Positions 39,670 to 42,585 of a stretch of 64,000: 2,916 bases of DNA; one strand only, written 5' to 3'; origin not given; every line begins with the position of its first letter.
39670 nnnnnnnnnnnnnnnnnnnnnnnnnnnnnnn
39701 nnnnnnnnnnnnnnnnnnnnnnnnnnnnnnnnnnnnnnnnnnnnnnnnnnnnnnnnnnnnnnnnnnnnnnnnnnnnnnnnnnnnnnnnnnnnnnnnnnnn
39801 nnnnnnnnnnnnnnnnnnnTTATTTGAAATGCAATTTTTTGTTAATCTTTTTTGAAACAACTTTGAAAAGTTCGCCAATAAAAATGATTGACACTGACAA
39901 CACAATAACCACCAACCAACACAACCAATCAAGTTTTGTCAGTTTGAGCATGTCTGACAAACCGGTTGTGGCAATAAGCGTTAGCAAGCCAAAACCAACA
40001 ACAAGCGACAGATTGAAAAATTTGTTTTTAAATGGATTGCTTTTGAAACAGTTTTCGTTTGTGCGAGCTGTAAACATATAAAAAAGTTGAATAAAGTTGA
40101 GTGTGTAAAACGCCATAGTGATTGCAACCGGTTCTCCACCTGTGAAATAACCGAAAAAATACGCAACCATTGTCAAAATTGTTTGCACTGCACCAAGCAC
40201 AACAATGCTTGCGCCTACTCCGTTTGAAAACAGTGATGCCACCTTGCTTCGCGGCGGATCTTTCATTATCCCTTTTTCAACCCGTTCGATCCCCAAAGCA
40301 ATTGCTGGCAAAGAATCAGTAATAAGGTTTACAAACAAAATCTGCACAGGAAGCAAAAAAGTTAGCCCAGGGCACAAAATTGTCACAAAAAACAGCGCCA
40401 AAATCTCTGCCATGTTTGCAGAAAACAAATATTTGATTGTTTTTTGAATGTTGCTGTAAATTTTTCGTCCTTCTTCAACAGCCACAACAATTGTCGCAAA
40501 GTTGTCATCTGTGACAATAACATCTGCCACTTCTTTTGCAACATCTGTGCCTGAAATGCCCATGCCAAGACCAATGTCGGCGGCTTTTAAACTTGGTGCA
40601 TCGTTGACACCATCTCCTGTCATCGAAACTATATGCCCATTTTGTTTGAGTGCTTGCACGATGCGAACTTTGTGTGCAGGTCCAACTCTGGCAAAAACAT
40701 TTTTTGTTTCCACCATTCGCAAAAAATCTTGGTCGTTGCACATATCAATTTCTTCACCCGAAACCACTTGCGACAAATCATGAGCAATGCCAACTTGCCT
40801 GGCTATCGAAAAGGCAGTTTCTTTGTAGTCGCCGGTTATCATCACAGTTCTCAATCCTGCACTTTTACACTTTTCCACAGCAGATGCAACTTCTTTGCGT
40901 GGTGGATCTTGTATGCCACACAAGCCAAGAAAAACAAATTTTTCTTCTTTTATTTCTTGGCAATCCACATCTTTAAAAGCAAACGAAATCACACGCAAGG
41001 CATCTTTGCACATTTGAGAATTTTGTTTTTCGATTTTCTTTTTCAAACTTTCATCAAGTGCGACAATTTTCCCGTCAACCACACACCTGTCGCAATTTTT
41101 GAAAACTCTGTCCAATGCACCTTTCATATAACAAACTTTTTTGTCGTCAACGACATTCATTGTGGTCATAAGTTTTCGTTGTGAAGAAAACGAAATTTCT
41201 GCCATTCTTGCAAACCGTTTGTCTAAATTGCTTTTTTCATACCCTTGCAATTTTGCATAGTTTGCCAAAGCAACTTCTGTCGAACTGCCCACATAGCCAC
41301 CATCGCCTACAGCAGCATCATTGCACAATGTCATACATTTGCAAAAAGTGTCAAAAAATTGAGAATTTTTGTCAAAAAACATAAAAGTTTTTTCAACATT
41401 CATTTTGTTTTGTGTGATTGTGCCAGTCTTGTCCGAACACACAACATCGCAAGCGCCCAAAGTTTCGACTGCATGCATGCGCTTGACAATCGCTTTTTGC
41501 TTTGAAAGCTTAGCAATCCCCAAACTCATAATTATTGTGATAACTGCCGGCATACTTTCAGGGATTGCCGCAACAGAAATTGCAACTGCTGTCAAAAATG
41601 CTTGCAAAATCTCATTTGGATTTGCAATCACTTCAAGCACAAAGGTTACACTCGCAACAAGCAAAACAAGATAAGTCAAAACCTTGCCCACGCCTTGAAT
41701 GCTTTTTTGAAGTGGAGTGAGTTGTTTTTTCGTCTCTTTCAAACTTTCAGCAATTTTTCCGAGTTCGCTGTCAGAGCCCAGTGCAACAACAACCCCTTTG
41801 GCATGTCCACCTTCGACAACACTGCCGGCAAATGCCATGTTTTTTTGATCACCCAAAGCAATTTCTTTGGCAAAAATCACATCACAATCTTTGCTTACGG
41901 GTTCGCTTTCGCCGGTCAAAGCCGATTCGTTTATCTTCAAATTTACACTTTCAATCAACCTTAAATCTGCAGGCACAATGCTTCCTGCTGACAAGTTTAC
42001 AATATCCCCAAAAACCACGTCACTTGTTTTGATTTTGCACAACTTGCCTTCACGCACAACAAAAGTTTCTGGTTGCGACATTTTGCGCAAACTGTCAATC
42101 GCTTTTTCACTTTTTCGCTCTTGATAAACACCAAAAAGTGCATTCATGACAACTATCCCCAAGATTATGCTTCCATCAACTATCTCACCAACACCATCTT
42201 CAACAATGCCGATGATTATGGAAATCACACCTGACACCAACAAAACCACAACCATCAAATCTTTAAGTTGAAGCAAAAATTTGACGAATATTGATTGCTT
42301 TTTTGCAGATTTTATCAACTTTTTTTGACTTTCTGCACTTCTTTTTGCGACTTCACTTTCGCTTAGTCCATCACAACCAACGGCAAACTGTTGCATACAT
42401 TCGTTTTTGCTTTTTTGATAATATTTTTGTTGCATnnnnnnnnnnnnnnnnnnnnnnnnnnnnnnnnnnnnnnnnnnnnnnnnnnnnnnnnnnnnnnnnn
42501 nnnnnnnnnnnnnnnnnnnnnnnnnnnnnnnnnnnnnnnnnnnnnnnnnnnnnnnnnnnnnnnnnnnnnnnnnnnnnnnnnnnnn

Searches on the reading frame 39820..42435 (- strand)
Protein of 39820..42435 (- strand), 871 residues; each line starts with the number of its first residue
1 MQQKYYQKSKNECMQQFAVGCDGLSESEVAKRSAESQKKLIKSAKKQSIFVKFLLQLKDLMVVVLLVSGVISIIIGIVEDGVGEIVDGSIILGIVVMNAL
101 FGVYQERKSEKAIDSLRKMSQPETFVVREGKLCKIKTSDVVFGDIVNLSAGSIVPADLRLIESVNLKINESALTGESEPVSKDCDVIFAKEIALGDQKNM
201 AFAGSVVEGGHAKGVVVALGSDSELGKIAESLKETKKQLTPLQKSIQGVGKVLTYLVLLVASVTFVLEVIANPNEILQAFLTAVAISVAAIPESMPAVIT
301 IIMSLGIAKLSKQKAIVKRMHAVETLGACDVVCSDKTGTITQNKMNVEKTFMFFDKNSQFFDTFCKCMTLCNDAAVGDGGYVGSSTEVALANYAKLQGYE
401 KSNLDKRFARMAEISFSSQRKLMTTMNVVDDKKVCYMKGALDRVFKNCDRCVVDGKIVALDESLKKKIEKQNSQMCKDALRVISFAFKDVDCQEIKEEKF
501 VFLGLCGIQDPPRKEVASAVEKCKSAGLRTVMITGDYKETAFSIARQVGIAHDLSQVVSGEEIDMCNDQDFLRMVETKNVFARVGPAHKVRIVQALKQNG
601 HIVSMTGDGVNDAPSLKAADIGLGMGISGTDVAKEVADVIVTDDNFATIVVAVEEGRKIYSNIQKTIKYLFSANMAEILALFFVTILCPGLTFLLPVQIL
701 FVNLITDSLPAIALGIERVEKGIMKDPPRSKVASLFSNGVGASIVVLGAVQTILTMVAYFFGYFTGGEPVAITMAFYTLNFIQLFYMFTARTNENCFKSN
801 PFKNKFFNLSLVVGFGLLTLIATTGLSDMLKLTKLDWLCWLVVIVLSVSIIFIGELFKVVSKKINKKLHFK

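Call 9: search_protein_families(library=pfam, proteins=[window:39820-42435:-], max_evalue=0.001)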
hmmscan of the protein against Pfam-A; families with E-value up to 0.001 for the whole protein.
window:39820-42435:- (871 aa): 6 families
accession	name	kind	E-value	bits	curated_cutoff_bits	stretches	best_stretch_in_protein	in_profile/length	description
PF00122.25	E1-E2_ATPase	-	1.1e-49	168.8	28.1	1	119-313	2-181/181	E1-E2 ATPase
PF00689.26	Cation_ATPase_C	-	1.7e-44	152.2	27.3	1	693-859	3-174/175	Cation transporting ATPase, C-terminus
PF00702.32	Hydrolase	-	3e-18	67.4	26.4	1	330-620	2-191/191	haloacid dehalogenase-like hydrolase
PF13246.12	Cation_ATPase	-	8.7e-18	64.6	21.7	1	370-450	2-90/91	Cation transport ATPase (P-type)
PF00690.31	Cation_ATPase_N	-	2.2e-08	34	20.4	1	5-72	1-69/69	Cation transporter/ATPase, N-terminus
PF12710.13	HAD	-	0.00014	22.8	27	1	478-617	53-189/189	haloacid dehalogenase-like hydrolase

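Call 18: list_cluster_members(proteins=[window:39820-42435:-, window:62098-63198:-, window:42481-43239:-])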
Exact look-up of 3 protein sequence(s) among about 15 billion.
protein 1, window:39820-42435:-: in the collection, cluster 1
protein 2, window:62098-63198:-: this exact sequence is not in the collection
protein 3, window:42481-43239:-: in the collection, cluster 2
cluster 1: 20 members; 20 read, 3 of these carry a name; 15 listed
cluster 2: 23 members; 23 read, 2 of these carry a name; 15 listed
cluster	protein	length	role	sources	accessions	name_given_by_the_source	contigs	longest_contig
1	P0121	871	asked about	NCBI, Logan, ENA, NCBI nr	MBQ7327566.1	MAG: cation-translocating P-type ATPase [Clostridia bacterium] | cation-translocating P-type ATPase [Clostridia bacterium]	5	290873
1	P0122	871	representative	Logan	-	-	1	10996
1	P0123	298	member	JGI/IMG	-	Ca2+-transporting ATPase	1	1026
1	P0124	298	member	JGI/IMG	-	Ca2+-transporting ATPase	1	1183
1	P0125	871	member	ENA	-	-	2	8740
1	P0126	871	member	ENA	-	-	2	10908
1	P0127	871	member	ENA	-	-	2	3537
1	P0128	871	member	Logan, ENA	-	-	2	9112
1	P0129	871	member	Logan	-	-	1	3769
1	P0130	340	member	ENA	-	-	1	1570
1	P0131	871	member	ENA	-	-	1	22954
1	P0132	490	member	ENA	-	-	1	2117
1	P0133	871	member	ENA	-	-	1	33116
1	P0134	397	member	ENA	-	-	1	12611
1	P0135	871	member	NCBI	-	-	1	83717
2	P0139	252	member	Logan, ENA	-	-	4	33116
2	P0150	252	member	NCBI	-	-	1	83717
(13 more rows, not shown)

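Call 20: find_encoding_contigs(protein=P0150, flank=10000, max_places=4)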
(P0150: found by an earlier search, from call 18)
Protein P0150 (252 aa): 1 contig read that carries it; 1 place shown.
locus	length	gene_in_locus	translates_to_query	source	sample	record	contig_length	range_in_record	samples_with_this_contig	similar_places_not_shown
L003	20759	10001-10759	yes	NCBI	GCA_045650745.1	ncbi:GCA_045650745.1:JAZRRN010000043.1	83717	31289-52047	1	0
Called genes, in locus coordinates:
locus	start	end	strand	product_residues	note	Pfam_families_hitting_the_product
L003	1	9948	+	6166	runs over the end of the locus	-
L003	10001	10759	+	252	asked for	PF02673:BacA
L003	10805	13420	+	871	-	PF00690:Cation_ATPase_N (weak), PF00122:E1-E2_ATPase, PF00702:Hydrolase, PF13246:Cation_ATPase, PF00689:Cation_ATPase_C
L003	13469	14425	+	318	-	PF13177:DNA_pol3_delta2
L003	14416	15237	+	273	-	PF04468:PSP1, PF28472:PSP1_3rd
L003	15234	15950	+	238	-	PF03602:Cons_hypoth95 (weak), PF02384:N6_Mtase, PF10294:Methyltransf_16 (weak), PF01170:UPF0020 (weak), PF02475:TRM5-TYW2_MTfase, PF05175:MTS, PF06325:PrmA (weak), PF13649:Methyltransf_25 (weak), +2 more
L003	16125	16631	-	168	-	PF07670:Gate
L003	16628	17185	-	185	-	PF07670:Gate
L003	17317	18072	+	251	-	PF01026:TatD_DNase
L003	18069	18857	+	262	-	PF00398:RrnaAD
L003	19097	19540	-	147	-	PF01281:Ribosomal_L9_N, PF03948:Ribosomal_L9_C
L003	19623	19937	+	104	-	-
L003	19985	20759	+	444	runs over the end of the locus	-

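Call 21: find_encoding_contigs(protein=P0139, flank=10000, max_places=4)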
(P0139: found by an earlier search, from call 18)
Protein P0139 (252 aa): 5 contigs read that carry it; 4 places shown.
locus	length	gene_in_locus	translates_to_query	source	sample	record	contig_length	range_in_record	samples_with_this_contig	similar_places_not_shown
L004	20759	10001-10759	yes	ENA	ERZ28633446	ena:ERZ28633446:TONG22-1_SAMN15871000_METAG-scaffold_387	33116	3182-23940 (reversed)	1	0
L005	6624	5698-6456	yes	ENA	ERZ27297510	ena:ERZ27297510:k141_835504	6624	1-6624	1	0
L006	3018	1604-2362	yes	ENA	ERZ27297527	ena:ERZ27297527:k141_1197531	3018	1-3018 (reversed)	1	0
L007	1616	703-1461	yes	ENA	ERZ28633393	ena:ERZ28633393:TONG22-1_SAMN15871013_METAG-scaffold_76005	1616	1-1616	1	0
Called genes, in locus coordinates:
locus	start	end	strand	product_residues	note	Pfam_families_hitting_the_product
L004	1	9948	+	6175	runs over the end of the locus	-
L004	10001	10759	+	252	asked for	PF02673:BacA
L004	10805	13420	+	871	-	PF00690:Cation_ATPase_N, PF00122:E1-E2_ATPase, PF00702:Hydrolase, PF13246:Cation_ATPase, PF00689:Cation_ATPase_C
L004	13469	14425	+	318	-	PF13177:DNA_pol3_delta2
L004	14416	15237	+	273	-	PF04468:PSP1, PF28472:PSP1_3rd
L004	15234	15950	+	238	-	PF03602:Cons_hypoth95 (weak), PF02384:N6_Mtase, PF10294:Methyltransf_16 (weak), PF01170:UPF0020, PF02475:TRM5-TYW2_MTfase, PF05175:MTS, PF06325:PrmA (weak), PF13649:Methyltransf_25 (weak), +2 more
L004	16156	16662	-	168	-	PF07670:Gate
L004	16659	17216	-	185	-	PF07670:Gate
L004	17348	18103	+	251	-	PF01026:TatD_DNase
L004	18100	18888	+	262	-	PF00398:RrnaAD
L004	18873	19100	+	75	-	-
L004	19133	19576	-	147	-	PF01281:Ribosomal_L9_N, PF03948:Ribosomal_L9_C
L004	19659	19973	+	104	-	PF07561:DUF1540 (faint)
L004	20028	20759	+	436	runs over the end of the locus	-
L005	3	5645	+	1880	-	?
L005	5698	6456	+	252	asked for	PF02673:BacA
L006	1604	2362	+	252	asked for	PF02673:BacA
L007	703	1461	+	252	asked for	PF02673:BacA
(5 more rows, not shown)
